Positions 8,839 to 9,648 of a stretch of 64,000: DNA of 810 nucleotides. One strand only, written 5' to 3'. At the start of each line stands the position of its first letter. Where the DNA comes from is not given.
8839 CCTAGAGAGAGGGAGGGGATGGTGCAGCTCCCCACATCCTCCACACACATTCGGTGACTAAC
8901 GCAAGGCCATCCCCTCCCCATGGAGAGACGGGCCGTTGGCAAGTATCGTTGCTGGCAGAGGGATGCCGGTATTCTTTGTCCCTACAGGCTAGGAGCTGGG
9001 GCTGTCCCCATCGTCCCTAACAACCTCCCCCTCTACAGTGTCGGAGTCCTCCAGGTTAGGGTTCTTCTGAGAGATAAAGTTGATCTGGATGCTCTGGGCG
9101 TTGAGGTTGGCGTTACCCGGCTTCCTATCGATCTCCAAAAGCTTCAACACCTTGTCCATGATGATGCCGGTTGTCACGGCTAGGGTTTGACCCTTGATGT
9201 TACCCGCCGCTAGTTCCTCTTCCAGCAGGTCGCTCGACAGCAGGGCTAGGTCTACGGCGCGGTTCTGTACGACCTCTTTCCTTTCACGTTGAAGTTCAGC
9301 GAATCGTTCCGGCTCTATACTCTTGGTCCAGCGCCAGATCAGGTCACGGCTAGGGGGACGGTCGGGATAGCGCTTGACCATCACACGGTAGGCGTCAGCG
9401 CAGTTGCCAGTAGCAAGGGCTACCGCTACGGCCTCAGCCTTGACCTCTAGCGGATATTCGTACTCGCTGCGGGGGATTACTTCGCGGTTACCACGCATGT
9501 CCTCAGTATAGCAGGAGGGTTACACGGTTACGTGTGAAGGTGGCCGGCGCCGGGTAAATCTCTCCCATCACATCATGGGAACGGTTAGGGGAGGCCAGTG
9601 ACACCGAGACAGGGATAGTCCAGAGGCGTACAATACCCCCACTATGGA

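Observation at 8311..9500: Conserved block of about 1.2 kb shared by the left module and the right element: terS-like HTH gene plus about 500 bp of repeat-rich noncoding DNA (candidate ori/pac)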

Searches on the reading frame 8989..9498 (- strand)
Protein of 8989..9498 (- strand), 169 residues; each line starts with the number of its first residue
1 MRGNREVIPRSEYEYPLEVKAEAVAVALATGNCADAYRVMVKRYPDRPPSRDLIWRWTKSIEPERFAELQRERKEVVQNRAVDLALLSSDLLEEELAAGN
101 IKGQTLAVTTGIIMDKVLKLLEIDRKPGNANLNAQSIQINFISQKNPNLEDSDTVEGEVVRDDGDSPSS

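Call 9: search_protein_families(library=pfam, proteins=[window:8989-9498:-], max_evalue=0.01)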
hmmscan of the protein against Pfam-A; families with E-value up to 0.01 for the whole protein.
window:8989-9498:- (169 aa): 0 families

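Call 11: search_protein_families(library=phrogs, proteins=[window:8989-9498:-], max_evalue=0.01)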
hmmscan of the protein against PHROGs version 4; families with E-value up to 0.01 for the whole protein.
window:8989-9498:- (169 aa): 0 families

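Call 13: find_homologous_proteins(query=window:8989-9498:-)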
Query window:8989-9498:- (169 aa): 27 proteins with E <= 0.001 among 232 candidates.
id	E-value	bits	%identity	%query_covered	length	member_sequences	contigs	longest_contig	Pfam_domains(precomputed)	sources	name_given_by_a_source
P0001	8.6e-97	339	98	96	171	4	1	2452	-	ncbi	-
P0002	3.4e-87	308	88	99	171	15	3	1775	-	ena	-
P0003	4.5e-84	298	86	98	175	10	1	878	-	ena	-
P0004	1.7e-83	296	89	98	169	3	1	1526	-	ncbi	-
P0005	2.5e-76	273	92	83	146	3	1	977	-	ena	-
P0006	3.2e-73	263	79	96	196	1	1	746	-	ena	-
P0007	4.0e-66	240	68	95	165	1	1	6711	-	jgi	-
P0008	4.8e-65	236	67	96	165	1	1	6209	-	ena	-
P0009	7.0e-65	236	68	95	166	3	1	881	-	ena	-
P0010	1.6e-64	235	67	95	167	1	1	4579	-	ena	-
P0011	1.8e-64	234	66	96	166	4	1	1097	-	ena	-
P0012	1.2e-60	222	63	93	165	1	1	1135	-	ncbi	-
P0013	2.6e-60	221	66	96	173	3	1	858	-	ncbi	-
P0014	1.5e-50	189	62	95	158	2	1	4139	-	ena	-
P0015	3.6e-44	168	66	73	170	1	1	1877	-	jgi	jgi:hypothetical protein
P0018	8.8e-39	151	60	72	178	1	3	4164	-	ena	-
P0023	9.5e-35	138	48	98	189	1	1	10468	-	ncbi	-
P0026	4.0e-28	116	44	94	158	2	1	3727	-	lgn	-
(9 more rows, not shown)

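Call 16: find_related_loci(query=A2, collection=genome_contigs, flank=6000)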
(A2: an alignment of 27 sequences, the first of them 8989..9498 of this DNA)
Query A2 (169 aa) in genome_contigs; peptide patterns used: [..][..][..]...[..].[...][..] (x = any residue, [..] = any of these).
282 stretches matched a pattern, but none encodes a relative of the query by tblastn (E <= 1e-3).

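Call 17: find_related_loci(query=A2, collection=viral_contigs, flank=6000)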
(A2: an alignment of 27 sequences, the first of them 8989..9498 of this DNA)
Query A2 (169 aa) in viral_contigs; peptide patterns used: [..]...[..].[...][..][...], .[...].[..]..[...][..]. (x = any residue, [..] = any of these).
133 stretches matched a pattern; 3 encode a relative of the query (tblastn E <= 1e-3); 3 distinct loci.
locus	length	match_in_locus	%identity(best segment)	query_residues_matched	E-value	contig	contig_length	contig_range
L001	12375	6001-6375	33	15-145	8e-21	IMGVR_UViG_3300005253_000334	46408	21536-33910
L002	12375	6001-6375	33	15-145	8e-21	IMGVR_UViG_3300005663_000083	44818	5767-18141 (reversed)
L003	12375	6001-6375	32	15-145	6e-15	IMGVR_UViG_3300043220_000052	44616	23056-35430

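Call 18: find_related_loci(query=A2, collection=metagenome_contigs, flank=6000)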
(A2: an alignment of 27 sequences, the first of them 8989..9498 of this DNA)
Query A2 (169 aa) in metagenome_contigs; peptide patterns used: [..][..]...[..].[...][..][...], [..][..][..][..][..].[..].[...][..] (x = any residue, [..] = any of these).
571 stretches matched a pattern; 6 encode a relative of the query (tblastn E <= 1e-3); 6 distinct loci.
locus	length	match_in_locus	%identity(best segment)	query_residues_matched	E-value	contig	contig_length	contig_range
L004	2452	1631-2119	98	3-165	7e-109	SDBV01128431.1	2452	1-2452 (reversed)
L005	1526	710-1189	89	3-168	3e-89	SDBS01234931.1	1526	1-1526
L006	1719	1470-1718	92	1-83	4e-50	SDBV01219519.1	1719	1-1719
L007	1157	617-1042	39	4-150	2e-28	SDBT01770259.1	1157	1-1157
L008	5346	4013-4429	37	1-145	2e-26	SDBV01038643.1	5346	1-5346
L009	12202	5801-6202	38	4-144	2e-25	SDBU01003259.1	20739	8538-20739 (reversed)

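Call 19: find_encoding_contigs(protein=P0023, flank=6000, max_places=3)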
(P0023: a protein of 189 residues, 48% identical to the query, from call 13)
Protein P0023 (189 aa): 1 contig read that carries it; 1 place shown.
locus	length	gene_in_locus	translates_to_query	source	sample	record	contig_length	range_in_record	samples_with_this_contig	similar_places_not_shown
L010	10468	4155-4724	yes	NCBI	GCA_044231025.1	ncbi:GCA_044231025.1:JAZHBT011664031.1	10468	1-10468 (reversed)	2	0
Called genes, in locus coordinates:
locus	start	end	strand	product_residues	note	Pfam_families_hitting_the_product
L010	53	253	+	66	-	PF00486:Trans_reg_C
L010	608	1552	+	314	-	PF02899:Phage_int_SAM_1, PF13495:Phage_int_SAM_4, PF00589:Phage_integrase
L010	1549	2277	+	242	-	-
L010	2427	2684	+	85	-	-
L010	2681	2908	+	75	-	-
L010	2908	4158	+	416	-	PF13481:AAA_25, PF13412:HTH_24 (weak)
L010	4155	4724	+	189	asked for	-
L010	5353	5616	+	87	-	-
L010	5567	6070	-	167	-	PF13240:Zn_Ribbon_1 (faint)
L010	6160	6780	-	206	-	PF13240:Zn_Ribbon_1 (weak)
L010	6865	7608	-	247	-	-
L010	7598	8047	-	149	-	PF12773:DZR (weak), PF13240:Zn_Ribbon_1, PF24463:DUF7577 (weak)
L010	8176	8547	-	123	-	-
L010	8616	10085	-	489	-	PF00089:Trypsin (weak), PF13365:Trypsin_2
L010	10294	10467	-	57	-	?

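Call 20: find_encoding_contigs(protein=P0007, flank=6000, max_places=3)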
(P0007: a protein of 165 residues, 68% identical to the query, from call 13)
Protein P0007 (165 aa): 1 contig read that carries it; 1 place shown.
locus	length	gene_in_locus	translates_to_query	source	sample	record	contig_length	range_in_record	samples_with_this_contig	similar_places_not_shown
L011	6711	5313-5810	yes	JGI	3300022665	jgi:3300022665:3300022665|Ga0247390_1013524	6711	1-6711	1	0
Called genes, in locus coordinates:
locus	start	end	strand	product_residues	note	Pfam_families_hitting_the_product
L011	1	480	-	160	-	?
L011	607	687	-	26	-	-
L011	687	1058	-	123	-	-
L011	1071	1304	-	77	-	-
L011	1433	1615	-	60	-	-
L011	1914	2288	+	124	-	-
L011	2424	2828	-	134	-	-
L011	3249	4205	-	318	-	PF02899:Phage_int_SAM_1, PF00589:Phage_integrase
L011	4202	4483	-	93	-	-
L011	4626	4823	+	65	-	PF13560:HTH_31, PF01381:HTH_3, PF12844:HTH_19, PF13443:HTH_26 (weak)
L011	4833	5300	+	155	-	-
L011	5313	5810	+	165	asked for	-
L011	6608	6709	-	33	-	?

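Call 21: find_encoding_contigs(protein=P0008, flank=6000, max_places=3)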
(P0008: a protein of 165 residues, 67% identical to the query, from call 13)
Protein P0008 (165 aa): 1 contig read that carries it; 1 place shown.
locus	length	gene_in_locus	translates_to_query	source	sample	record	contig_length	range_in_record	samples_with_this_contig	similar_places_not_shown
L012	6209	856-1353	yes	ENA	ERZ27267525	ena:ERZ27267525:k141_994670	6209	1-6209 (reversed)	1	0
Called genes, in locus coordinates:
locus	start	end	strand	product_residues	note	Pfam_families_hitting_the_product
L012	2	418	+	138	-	?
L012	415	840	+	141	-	-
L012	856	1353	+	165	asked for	-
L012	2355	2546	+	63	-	-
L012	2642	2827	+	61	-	-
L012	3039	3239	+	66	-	-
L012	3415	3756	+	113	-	-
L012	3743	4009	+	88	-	-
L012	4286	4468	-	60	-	-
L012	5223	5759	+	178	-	PF12079:DUF3558 (weak)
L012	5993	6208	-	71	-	?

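Call 22: find_encoding_contigs(protein=P0010, flank=6000, max_places=3)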
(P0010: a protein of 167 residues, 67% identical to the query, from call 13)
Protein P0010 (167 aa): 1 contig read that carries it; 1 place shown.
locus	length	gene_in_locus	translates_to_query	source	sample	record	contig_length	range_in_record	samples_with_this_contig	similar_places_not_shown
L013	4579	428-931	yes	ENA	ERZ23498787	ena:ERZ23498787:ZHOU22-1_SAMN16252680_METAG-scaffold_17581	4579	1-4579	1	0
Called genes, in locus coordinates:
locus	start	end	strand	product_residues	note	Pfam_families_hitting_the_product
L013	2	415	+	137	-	?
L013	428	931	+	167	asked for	-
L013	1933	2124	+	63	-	-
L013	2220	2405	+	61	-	-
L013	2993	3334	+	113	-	-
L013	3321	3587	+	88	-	-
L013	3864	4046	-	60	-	-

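Call 23: find_encoding_contigs(protein=P0014, flank=6000, max_places=3)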
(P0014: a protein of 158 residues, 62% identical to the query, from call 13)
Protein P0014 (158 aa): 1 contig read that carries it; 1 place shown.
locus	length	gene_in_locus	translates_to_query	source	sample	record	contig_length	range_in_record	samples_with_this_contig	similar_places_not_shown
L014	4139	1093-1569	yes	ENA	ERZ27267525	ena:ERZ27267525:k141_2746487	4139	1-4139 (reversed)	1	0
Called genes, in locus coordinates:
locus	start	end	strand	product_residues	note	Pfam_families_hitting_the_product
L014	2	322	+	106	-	?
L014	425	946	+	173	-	PF12867:DinB_2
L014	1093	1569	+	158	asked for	-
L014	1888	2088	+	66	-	-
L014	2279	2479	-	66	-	-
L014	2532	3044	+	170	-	-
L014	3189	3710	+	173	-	-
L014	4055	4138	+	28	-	?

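Call 24: find_encoding_contigs(protein=P0018, flank=6000, max_places=3)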
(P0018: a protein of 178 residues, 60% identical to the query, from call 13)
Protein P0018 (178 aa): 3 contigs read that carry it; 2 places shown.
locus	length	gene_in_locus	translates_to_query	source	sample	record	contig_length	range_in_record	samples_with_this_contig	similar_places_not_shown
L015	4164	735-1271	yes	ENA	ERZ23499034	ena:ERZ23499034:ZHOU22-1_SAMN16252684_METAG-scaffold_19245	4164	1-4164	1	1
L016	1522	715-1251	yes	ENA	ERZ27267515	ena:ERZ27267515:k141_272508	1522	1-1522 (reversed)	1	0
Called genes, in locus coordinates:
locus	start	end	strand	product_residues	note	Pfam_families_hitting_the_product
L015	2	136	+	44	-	?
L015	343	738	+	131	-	-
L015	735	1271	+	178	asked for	-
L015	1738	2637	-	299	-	-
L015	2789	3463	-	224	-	-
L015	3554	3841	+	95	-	-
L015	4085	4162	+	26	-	?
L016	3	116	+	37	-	?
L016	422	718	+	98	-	-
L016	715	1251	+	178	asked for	-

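Call 25: find_encoding_contigs(protein=P0026, flank=6000, max_places=3)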
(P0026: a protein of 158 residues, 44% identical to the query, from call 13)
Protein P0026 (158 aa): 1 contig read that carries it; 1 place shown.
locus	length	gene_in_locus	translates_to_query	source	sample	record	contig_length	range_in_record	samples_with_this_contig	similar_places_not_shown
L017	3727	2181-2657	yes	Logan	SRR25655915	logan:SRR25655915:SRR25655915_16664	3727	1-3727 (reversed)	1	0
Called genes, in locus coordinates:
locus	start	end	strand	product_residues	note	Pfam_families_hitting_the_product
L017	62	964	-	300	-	PF02899:Phage_int_SAM_1, PF13495:Phage_int_SAM_4 (weak), PF00589:Phage_integrase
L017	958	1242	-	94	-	-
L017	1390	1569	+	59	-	PF12844:HTH_19, PF13413:HTH_25 (faint), PF13560:HTH_31, PF01381:HTH_3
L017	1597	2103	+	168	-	PF01434:Peptidase_M41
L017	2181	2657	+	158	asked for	-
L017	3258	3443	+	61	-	-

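Call 38: search_solved_structures(query=A2, max_evalue=10)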
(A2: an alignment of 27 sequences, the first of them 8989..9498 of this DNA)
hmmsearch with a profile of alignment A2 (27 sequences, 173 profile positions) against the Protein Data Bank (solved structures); distinct sequences matched with E-value up to 10: 1.
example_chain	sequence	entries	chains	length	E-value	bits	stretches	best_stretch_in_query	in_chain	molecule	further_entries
5twb_A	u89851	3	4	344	0.94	12.5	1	78-127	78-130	Ferredoxin--NADP reductase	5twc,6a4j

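Call 39: search_dna_similar(query=window:8989-9498:-, collection=phages, mode=protein, max_evalue=0.01)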
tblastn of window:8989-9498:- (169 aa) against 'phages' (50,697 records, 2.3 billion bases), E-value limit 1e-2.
No match.

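Call 40: search_dna_similar(query=window:8989-9498:-, collection=plasmids, mode=protein, max_evalue=0.01)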
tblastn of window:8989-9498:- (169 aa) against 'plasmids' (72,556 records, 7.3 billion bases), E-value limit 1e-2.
No match.

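Call 43: search_protein_families(library=phrogs, proteins=[L001:5959-6378:+, L001:8003-9385:+, L001:9385-11199:+, L001:7730-7978:+, L001:3260-3715:+, L001:1452-2168:+, L003:5959-6378:+], max_evalue=0.001)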
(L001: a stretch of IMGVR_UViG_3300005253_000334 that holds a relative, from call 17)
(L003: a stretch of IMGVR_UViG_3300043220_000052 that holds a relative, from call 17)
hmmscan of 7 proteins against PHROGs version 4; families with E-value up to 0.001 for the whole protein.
L001:5959-6378:+ (139 aa): 0 families

L001:8003-9385:+ (460 aa): 5 families
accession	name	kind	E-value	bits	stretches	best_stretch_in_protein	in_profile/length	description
phrog_2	-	head and packaging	9.2e-27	95.1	1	50-433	268-584/807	terminase large subunit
phrog_38319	-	unknown function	5.5e-15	56.5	1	51-308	9-270/271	-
phrog_10250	-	head and packaging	3.5e-11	44.3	1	254-435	9-209/228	terminase large subunit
phrog_3717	-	head and packaging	3.4e-07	31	1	55-306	18-268/277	terminase large subunit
phrog_979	-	head and packaging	3.5e-06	27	1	40-213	146-315/642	terminase large subunit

L001:9385-11199:+ (604 aa): 0 families

L001:7730-7978:+ (82 aa): 0 families

L001:3260-3715:+ (151 aa): 0 families

L001:1452-2168:+ (238 aa): 4 families
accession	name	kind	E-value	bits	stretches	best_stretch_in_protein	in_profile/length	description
phrog_12609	-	lysis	5.6e-11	43.5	1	8-172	11-187/264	endolysin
phrog_670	-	lysis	2.4e-10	40.9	1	10-177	103-263/596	endolysin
phrog_833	-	lysis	8.1e-07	30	1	7-110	17-119/294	endolysin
phrog_1794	-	lysis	8.4e-07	29.7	1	12-108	48-150/336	amidase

L003:5959-6378:+ (139 aa): 0 families

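Call 44: search_protein_families(library=pfam, proteins=[L001:5959-6378:+, L001:8003-9385:+, L001:9385-11199:+, L001:7730-7978:+, L001:3260-3715:+, L001:1452-2168:+], max_evalue=0.001)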
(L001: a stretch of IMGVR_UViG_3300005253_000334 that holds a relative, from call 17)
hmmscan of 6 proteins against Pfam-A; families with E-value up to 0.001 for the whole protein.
L001:5959-6378:+ (139 aa): 0 families

L001:8003-9385:+ (460 aa): 1 family
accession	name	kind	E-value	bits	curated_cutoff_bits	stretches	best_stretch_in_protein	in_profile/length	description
PF04466.19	Terminase_3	-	3.8e-07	30.3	23.2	1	135-262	74-201/201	Phage terminase large subunit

L001:9385-11199:+ (604 aa): 0 families

L001:7730-7978:+ (82 aa): 0 families

L001:3260-3715:+ (151 aa): 0 families

L001:1452-2168:+ (238 aa): 1 family
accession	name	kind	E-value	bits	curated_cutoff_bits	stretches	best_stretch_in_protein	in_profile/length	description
PF01510.30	Amidase_2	-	1.3e-10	42.1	26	1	18-154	3-131/131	N-acetylmuramoyl-L-alanine amidase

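Call 47: predict_structure(alignment_id=A2)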
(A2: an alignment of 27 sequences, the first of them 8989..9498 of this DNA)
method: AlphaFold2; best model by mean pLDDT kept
length: 169 residues; sequences in the alignment: 27
mean_pLDDT: 75.0   pTM: 0.52
mean pLDDT of the five models: 75.0, 74.4, 72.7, 71.6, 70.1
residues with pLDDT >= 90: 62; 70-90: 54; 50-70: 11; < 50: 42
segments of 3 or more residues with pLDDT < 50: 129-166
pLDDT, mean of each block of 10 residues (from residue 1): 61 87 96 95 95 96 92 88 90 87 82 88 64 40 37 33 40
secondary structure, 60 per line:
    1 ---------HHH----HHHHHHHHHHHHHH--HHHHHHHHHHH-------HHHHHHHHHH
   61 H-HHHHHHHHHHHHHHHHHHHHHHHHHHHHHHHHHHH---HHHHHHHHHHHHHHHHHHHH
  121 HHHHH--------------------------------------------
elements in order: H17-30 H33-43 H51-61 H63-97 H101-125
